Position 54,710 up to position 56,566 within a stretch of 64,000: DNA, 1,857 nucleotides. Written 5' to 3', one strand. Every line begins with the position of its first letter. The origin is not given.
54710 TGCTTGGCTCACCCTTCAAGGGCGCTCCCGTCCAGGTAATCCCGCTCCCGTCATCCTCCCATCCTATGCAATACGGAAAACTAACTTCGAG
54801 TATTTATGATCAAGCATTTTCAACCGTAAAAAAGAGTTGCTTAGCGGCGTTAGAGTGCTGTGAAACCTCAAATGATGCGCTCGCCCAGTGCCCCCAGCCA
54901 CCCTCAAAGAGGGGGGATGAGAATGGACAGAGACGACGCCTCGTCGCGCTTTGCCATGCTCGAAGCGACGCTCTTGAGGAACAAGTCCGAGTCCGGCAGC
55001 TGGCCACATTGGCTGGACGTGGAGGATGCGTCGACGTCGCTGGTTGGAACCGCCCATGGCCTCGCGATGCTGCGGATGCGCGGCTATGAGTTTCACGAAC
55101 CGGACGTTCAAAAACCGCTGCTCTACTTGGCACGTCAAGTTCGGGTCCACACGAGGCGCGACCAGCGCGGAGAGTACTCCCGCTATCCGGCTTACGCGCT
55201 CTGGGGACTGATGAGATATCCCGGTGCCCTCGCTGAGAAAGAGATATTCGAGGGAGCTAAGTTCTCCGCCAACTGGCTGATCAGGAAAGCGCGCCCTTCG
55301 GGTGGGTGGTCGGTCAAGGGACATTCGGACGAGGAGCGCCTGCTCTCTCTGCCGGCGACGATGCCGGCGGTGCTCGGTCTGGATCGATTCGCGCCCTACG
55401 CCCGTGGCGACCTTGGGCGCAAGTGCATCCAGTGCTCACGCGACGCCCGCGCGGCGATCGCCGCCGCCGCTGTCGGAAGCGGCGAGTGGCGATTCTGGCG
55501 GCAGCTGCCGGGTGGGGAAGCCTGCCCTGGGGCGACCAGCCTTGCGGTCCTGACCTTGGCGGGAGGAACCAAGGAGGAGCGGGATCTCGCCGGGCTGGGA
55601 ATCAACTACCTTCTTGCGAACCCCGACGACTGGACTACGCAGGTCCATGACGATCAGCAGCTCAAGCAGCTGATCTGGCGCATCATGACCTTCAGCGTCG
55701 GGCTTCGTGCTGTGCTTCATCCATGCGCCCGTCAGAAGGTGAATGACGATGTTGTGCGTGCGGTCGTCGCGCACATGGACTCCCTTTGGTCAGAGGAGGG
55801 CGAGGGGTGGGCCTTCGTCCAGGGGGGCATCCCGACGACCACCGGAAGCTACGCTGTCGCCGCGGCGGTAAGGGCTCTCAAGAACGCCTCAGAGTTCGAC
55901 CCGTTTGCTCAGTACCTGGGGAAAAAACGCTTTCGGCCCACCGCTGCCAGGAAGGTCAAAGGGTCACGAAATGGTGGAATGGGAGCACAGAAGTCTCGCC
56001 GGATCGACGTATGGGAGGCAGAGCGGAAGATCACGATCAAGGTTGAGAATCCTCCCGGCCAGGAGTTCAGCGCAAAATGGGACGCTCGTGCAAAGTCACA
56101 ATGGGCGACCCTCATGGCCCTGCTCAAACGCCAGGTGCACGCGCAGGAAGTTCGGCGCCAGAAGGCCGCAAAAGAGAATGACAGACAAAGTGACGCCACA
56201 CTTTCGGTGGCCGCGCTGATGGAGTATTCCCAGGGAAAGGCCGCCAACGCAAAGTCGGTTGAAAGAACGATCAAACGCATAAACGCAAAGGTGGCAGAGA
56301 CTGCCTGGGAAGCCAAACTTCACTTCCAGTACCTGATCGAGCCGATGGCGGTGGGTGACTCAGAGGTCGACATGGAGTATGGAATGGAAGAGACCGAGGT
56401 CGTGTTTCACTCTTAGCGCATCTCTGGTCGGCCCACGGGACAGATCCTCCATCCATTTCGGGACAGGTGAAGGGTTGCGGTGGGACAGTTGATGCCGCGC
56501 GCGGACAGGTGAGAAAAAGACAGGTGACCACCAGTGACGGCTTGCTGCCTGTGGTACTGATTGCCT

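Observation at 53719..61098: Lower-GC block with an uncharacterised, mostly membrane-associated gene set (best candidate for a new system)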

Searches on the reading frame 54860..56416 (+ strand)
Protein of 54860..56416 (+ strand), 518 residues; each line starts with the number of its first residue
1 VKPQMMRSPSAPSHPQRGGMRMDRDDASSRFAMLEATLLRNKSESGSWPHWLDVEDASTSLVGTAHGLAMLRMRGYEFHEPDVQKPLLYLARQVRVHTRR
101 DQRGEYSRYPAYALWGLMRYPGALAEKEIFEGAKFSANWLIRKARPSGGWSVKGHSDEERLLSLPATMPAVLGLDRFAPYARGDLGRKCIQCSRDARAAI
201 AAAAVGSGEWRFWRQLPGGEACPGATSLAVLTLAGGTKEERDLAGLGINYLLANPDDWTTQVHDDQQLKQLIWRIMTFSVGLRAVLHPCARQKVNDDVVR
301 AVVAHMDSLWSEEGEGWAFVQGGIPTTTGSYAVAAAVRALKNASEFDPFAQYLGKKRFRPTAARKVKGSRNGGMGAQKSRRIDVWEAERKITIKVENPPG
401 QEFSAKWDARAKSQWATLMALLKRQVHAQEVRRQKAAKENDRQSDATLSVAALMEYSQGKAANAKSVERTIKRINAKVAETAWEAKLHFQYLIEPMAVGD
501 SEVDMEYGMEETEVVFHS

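Call 4: search_protein_families(library=pfam, proteins=[window:54860-56416:+], max_evalue=0.1)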
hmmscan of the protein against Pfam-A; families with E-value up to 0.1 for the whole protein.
window:54860-56416:+ (518 aa): 1 family
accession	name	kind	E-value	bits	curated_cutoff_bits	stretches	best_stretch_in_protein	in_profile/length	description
PF11829.13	DUF3349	-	0.065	14.5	28.3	0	415-484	23-91/94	Protein of unknown function (DUF3349)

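Call 5: search_protein_families(library=padloc, proteins=[window:54860-56416:+], max_evalue=0.1)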
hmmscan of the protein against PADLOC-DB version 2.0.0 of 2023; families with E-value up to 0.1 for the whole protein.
window:54860-56416:+ (518 aa): 0 families

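Call 8: search_protein_families(library=ncbifam, proteins=[window:54860-56416:+], max_evalue=0.1)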
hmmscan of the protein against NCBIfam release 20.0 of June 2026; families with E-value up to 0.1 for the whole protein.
window:54860-56416:+ (518 aa): 0 families

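Call 32: find_homologous_proteins(query=window:54923-56416:+, max_evalue=0.01)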
Query window:54923-56416:+ (497 aa): 29 proteins with E <= 0.01 among 8000 candidates.
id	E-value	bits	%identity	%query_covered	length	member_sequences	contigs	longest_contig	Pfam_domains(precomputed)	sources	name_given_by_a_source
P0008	0.0e+0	1128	100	100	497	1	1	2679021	-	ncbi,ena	-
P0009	6.3e-162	558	56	99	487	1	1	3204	PF13243.13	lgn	-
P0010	2.0e-156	540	54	98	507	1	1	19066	-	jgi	jgi:hypothetical protein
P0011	1.9e-154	533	55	99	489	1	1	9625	-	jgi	jgi:hypothetical protein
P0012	1.9e-149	517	54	99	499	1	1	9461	-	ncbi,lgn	-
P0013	2.0e-142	494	50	98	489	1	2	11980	PF13243.13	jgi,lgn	jgi:hypothetical protein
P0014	1.8e-141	490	51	99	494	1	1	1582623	-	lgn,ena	-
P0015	3.7e-138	479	52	99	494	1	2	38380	-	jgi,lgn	jgi:hypothetical protein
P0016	8.5e-138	478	49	98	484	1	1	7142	-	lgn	-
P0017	6.7e-136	472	50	99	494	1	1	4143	-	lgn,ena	-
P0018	1.3e-132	461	47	99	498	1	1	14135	-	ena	-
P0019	1.7e-132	461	48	100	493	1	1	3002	-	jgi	jgi:hypothetical protein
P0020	1.9e-131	457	48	98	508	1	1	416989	-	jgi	jgi:hypothetical protein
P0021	2.1e-131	457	48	98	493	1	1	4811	-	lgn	-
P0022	2.4e-129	450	48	98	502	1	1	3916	-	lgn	-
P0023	4.0e-128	446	47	97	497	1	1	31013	PF13243.13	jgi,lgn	jgi:hypothetical protein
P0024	4.6e-123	430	46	98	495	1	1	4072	PF13243.13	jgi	jgi:hypothetical protein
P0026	5.2e-95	337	42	98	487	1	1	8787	PF13243.13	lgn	-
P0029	7.9e-86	307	39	98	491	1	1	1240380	-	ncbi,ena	-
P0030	5.3e-85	304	40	98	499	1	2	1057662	PF13243.13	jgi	jgi:hypothetical protein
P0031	2.1e-84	302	38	98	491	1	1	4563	PF13243.13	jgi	jgi:hypothetical protein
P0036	3.3e-58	216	33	96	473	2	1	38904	-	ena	-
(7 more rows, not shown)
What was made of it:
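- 54923..56416 (+): Cytoplasmic (alpha/alpha)6-toroid protein (residues about 1-330) with a C-terminal beta3-alpha-beta-alpha-alpha-beta3 domain (about 357-497). It is the proposed one-component regulator. 29 homologs, several with PF13243 hits (call 32).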

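Call 33: find_encoding_contigs(protein=P0010, flank=10000, max_places=2)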
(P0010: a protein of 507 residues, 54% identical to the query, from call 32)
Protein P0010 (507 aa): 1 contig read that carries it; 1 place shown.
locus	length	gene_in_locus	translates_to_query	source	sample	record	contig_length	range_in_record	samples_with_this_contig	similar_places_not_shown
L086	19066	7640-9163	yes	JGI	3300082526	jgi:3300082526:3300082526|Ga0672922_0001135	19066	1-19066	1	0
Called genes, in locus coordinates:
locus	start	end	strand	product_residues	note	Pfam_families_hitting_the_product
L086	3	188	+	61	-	?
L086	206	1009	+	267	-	PF00005:ABC_tran, PF13304:AAA_21 (faint)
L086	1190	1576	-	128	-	-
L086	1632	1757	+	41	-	-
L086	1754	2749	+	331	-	PF01071:GARS_A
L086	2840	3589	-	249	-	PF00753:Lactamase_B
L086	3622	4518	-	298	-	PF02311:AraC_binding (weak), PF07883:Cupin_2 (weak), PF00165:HTH_AraC (weak), PF12833:HTH_18, PF00165:HTH_AraC (weak)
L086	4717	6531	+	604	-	PF04960:Glutaminase, PF00027:cNMP_binding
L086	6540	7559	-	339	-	PF13480:Acetyltransf_6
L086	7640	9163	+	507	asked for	-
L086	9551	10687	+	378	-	-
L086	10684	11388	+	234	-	-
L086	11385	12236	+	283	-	-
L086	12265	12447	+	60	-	-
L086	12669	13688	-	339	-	PF01408:GFO_IDH_MocA, PF02894:GFO_IDH_MocA_C, PF22725:GFO_IDH_MocA_C3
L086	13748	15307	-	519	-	PF02113:Peptidase_S13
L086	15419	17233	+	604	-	PF04960:Glutaminase, PF00027:cNMP_binding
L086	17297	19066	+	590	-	?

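Call 34: find_encoding_contigs(protein=P0015, flank=10000, max_places=2)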
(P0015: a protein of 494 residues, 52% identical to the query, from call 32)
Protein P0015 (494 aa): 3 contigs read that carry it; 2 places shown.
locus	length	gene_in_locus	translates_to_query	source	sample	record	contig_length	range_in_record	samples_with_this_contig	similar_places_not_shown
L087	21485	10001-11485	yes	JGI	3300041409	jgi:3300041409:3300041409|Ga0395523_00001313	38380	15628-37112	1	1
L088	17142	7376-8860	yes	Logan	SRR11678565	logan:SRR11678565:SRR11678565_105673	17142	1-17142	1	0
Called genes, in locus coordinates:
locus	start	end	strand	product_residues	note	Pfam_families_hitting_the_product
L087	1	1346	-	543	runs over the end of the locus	PF00561:Abhydrolase_1, PF08386:Abhydrolase_4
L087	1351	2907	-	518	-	PF00561:Abhydrolase_1, PF08386:Abhydrolase_4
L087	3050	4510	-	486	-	PF00353:HemolysinCabind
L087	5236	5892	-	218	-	-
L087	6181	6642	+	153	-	-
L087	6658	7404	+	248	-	-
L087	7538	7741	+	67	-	-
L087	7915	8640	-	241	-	-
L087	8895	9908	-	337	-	-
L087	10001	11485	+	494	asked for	-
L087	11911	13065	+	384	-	-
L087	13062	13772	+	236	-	-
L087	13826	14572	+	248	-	-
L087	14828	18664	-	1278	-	-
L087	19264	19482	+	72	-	-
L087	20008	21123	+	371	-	PF04545:Sigma70_r4 (weak), PF08281:Sigma70_r4_2 (weak)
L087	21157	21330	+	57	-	-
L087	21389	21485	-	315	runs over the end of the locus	-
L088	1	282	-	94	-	?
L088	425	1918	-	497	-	PF00353:HemolysinCabind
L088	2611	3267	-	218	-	-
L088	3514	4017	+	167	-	-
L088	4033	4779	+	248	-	-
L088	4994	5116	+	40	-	-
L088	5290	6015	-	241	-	-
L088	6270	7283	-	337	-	-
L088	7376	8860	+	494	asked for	-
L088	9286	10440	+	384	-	-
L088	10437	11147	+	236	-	-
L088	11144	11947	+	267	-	-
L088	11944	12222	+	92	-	-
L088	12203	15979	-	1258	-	-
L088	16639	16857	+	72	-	-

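Call 35: find_encoding_contigs(protein=P0029, flank=10000, max_places=2)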
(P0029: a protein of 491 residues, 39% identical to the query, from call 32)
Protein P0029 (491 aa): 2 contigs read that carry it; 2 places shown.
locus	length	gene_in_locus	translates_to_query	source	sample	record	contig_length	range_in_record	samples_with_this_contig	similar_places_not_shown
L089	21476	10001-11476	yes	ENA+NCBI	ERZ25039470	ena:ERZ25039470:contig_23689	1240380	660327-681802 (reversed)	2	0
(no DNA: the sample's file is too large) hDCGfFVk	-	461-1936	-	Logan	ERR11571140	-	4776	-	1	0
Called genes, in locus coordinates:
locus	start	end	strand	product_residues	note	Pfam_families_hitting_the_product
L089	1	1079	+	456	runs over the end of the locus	PF03773:ArsP_1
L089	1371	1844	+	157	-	-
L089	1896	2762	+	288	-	-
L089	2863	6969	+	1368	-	-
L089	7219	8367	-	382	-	PF13439:Glyco_transf_4 (weak), PF20706:GT4-conflict (weak), PF00534:Glycos_transf_1, PF13692:Glyco_trans_1_4, PF13524:Glyco_trans_1_2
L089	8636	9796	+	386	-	PF13439:Glyco_transf_4, PF20706:GT4-conflict, PF00534:Glycos_transf_1, PF13692:Glyco_trans_1_4, PF13524:Glyco_trans_1_2 (weak)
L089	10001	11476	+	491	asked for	-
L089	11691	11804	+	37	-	-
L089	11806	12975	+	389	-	-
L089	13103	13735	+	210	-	-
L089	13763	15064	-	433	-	PF13439:Glyco_transf_4, PF13579:Glyco_trans_4_4, PF20706:GT4-conflict, PF00534:Glycos_transf_1, PF13692:Glyco_trans_1_4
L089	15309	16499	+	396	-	PF00535:Glycos_transf_2, PF13641:Glyco_tranf_2_3 (weak), PF26629:GT2_TM_C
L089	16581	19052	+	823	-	-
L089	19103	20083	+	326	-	PF00535:Glycos_transf_2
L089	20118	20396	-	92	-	-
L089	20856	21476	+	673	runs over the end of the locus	PF13641:Glyco_tranf_2_3, PF00535:Glycos_transf_2, PF20706:GT4-conflict (weak), PF00534:Glycos_transf_1, PF13692:Glyco_trans_1_4, PF13524:Glyco_trans_1_2 (weak)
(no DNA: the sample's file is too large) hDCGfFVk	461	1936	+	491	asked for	-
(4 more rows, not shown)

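Call 45: search_solved_structures(query=A4, max_evalue=10, show_alignments=1)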
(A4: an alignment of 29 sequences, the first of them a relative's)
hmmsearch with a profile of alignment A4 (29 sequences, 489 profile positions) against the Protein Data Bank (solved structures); distinct sequences matched with E-value up to 10: 12.
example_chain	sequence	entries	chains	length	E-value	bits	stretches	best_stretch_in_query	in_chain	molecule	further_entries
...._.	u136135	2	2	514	0.018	17.1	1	12-216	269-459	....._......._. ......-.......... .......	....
8zg5_A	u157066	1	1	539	0.019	17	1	12-216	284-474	Squalene cyclase C-terminal domain-containing protein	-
7xq4_A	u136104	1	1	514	0.044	15.8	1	15-216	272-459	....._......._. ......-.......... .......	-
7xr7_A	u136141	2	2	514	0.052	15.5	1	14-216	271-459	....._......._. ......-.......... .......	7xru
8zg0_A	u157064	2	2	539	0.056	15.4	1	15-216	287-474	Squalene cyclase C-terminal domain-containing protein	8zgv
8zg1_A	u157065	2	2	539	0.057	15.4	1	15-216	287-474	Squalene cyclase C-terminal domain-containing protein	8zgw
1rp3_B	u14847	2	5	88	0.061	15.3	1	392-462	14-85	anti sigma factor FlgM | anti-sigma factor FlgM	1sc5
7xkx_A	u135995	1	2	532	0.063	15.3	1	103-181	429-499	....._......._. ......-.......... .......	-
6vpt_A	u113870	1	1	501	0.085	14.8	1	35-132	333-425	Cyclase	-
2sqc_A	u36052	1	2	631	0.18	13.7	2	194-232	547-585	SQUALENE-HOPENE CYCLASE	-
3sqc_A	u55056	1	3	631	0.18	13.7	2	194-232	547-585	SQUALENE--HOPENE CYCLASE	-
1gsz_A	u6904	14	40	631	0.18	13.7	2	194-232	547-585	SQUALENE--HOPENE CYCLASE | SQUALENE-HOPENE CYCLASE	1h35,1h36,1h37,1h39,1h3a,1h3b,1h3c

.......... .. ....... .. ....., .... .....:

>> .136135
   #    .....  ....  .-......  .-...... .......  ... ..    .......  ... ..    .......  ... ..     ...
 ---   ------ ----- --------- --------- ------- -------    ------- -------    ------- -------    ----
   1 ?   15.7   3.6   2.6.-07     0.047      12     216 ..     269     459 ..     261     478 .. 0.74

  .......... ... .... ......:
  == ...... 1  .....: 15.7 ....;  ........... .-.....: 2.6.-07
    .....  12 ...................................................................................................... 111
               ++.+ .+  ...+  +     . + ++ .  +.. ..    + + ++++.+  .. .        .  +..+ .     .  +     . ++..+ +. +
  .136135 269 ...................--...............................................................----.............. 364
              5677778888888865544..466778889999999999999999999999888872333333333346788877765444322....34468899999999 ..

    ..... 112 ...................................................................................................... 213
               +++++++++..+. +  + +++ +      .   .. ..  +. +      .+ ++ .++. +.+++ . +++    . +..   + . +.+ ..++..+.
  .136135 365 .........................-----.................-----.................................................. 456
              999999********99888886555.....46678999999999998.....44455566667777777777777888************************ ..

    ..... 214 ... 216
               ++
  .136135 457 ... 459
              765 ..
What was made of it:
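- Tried and rejected: The toroid profile gave only E of about 0.02 to SQHop_cyclase_C proteins (call 45).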

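Call 46: find_encoding_contigs(protein=P0020, flank=10000, max_places=1)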
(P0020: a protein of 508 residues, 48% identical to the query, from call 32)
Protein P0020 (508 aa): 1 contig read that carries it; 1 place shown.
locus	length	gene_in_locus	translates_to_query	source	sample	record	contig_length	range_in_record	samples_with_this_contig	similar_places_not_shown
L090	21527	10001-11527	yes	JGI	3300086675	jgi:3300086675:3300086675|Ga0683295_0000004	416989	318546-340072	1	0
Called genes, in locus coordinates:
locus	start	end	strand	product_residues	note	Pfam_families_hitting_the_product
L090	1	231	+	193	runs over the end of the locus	PF04542:Sigma70_r2, PF07638:Sigma70_ECF (weak), PF08281:Sigma70_r4_2, PF04545:Sigma70_r4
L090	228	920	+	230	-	PF13490:zf-HC2, PF10099:RskA_C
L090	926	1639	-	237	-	PF01325:Fe_dep_repress, PF01047:MarR (faint), PF09339:HTH_IclR (weak), PF12802:MarR_2 (weak), PF02742:Fe_dep_repr_C, PF04023:FeoA (faint)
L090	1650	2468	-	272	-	PF00702:Hydrolase (faint), PF08282:Hydrolase_3 (faint), PF12710:HAD (faint)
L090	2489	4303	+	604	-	PF17164:DUF5122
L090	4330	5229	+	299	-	PF00809:Pterin_bind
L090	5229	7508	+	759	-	PF00270:DEAD, PF00271:Helicase_C, PF22982:WHD_HRQ1 (weak), PF09369:MZB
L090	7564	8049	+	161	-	PF18306:LDcluster4, PF03641:Lysine_decarbox (weak)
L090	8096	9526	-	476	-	PF00723:Glyco_hydro_15 (faint)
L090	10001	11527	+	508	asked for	-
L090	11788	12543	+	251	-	-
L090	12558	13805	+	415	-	-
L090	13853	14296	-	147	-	-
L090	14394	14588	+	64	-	PF07883:Cupin_2 (weak)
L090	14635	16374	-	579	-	-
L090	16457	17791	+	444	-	PF00561:Abhydrolase_1, PF12697:Abhydrolase_6, PF12146:Hydrolase_4, PF00211:Guanylate_cyc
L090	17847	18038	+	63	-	-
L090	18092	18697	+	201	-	PF01569:PAP2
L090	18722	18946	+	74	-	-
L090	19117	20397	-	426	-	PF00440:TetR_N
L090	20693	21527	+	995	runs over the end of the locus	PF16656:Pur_ac_phosph_N (faint), PF00041:fn3 (faint), PF25059:FN3_DSCAM-DSCAML_C (faint)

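Call 47: find_encoding_contigs(protein=P0030, flank=10000, max_places=1)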
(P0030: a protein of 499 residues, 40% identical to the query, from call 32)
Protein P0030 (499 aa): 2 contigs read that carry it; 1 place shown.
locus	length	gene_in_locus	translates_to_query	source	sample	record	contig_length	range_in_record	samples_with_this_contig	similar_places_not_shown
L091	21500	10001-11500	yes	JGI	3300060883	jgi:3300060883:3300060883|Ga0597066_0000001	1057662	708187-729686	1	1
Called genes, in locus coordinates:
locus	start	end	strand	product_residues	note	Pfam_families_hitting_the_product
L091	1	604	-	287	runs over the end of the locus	PF00106:adh_short, PF08659:KR, PF13561:adh_short_C2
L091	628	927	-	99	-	-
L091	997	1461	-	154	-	PF11969:DcpS_C (weak), PF01230:HIT (weak)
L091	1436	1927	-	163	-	PF00186:DHFR_1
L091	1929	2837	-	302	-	PF00303:Thymidylat_synt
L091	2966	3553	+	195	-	PF01467:CTP_transf_like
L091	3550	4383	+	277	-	PF00383:dCMP_cyt_deam_1, PF14437:MafB19-deam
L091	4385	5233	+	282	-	-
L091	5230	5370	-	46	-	-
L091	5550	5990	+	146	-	-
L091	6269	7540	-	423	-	PF07690:MFS_1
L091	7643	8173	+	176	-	PF01638:HxlR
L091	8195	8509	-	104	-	-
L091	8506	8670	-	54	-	-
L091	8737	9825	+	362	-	PF01553:Acyltransferase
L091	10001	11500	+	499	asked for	PF13243:SQHop_cyclase_C (faint)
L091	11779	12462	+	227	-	-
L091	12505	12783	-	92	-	-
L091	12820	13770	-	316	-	PF00486:Trans_reg_C, PF03704:BTAD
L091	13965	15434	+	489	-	PF00440:TetR_N, PF17932:TetR_C_24 (faint), PF00440:TetR_N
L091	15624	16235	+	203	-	PF04542:Sigma70_r2, PF08281:Sigma70_r4_2, PF04545:Sigma70_r4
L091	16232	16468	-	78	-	-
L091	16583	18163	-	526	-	PF13440:Polysacc_synt_3 (weak)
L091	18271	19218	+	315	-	PF02706:Wzz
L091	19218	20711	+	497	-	PF04932:Wzy_C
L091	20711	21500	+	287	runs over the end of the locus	PF00685:Sulfotransfer_1, PF13469:Sulfotransfer_3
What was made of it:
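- In other loci the toroid's upstream neighbours are envelope-modifying enzymes: FemAB-like in the four full-cassette loci, a PlsC-type acyltransferase in L091 and GT4 glycosyltransferases in L089 (calls 33-35, 47).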

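Call 48: find_encoding_contigs(protein=P0036, flank=10000, max_places=1)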
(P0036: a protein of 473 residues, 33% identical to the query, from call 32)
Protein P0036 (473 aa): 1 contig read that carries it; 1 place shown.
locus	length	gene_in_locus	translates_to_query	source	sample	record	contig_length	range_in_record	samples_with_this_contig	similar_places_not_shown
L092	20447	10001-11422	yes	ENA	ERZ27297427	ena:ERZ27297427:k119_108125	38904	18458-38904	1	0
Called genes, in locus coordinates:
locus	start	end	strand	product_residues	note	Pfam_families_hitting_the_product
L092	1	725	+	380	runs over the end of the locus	PF04389:Peptidase_M28 (faint), PF01546:Peptidase_M20, PF07687:M20_dimer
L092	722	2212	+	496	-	PF03816:LytR_cpsA_psr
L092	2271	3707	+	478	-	PF03816:LytR_cpsA_psr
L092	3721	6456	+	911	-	PF03721:UDPG_MGDP_dh_N, PF00984:UDPG_MGDP_dh, PF14890:Intein_splicing, PF14528:LAGLIDADG_3, PF03720:UDPG_MGDP_dh_C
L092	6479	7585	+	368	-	PF00483:NTP_transferase, PF12804:NTP_transf_3, PF24894:Hexapep_GlmU, PF25084:LbH_EIF2B, PF25087:GMPPB_C, PF00132:Hexapep (weak)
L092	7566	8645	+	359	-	PF10432:bact-PGI_C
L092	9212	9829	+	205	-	-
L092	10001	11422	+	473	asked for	-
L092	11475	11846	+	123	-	PF13411:MerR_1, PF00376:MerR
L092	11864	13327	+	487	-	PF05221:AdoHcyase, PF02826:2-Hacid_dh_C, PF00670:AdoHcyase_NAD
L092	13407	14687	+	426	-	PF05221:AdoHcyase, PF00670:AdoHcyase_NAD, PF02826:2-Hacid_dh_C, PF07991:KARI_N (weak)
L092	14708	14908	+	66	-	-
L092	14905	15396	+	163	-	PF09970:DUF2204 (faint), PF19502:DUF6036 (weak)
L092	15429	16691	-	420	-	PF00089:Trypsin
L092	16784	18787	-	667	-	PF00069:Pkinase, PF07714:PK_Tyr_Ser-Thr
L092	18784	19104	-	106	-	-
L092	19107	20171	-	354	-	-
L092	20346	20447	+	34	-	?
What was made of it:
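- The toroid protein also occurs without the membrane genes (L091, L092; calls 47, 48).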

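Call 56: predict_structure(alignment_id=A4)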
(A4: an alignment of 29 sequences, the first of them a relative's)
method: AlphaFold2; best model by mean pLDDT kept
length: 497 residues; sequences in the alignment: 29
mean_pLDDT: 88.8   pTM: 0.88
mean pLDDT of the five models: 88.8, 87.7, 87.4, 86.1, 86.0
residues with pLDDT >= 90: 341; 70-90: 113; 50-70: 18; < 50: 25
segments of 3 or more residues with pLDDT < 50: 1-3, 335-356
pLDDT, mean of each block of 10 residues (from residue 1): 70 93 89 84 97 96 97 89 88 98 98 98 97 91 97 98 97 98 95 93 98 97 98 94 81 92 95 92 94 91 93 96 76 52 40 55 97 78 95 95 93 74 90 80 92 95 85 83 83 93
secondary structure, 60 per line:
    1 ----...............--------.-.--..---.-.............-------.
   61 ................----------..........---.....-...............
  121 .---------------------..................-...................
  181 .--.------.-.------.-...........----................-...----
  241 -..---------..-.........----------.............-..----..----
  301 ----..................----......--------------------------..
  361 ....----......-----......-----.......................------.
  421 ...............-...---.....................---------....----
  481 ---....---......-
elements in order: H5-19 H40-52 H60-76 H87-96 H100-104 H106-121 H143-160 H162-181 H202-212 H217-232 H256-264 H275-287 H306-322 H327-332 E359-364 E369-374 E380-385 H391-413 H422-425 E426-428 H429-435 H443-463 E473-476 E484-487 E491-496
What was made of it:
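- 54923..56416 (+): AF2 pLDDT 88.8, pTM 0.88 (call 56).
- On Class II terpene cyclase / prenyltransferase superfamily: AF2 pLDDT 88.8 (call 56).
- On Winged-helix (OmpR/other wHTH) DNA-binding domain: The topology beta3-alpha-beta-alpha-alpha-beta3 fits (call 56).
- The C-terminal topology resembles a winged helix (call 56).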
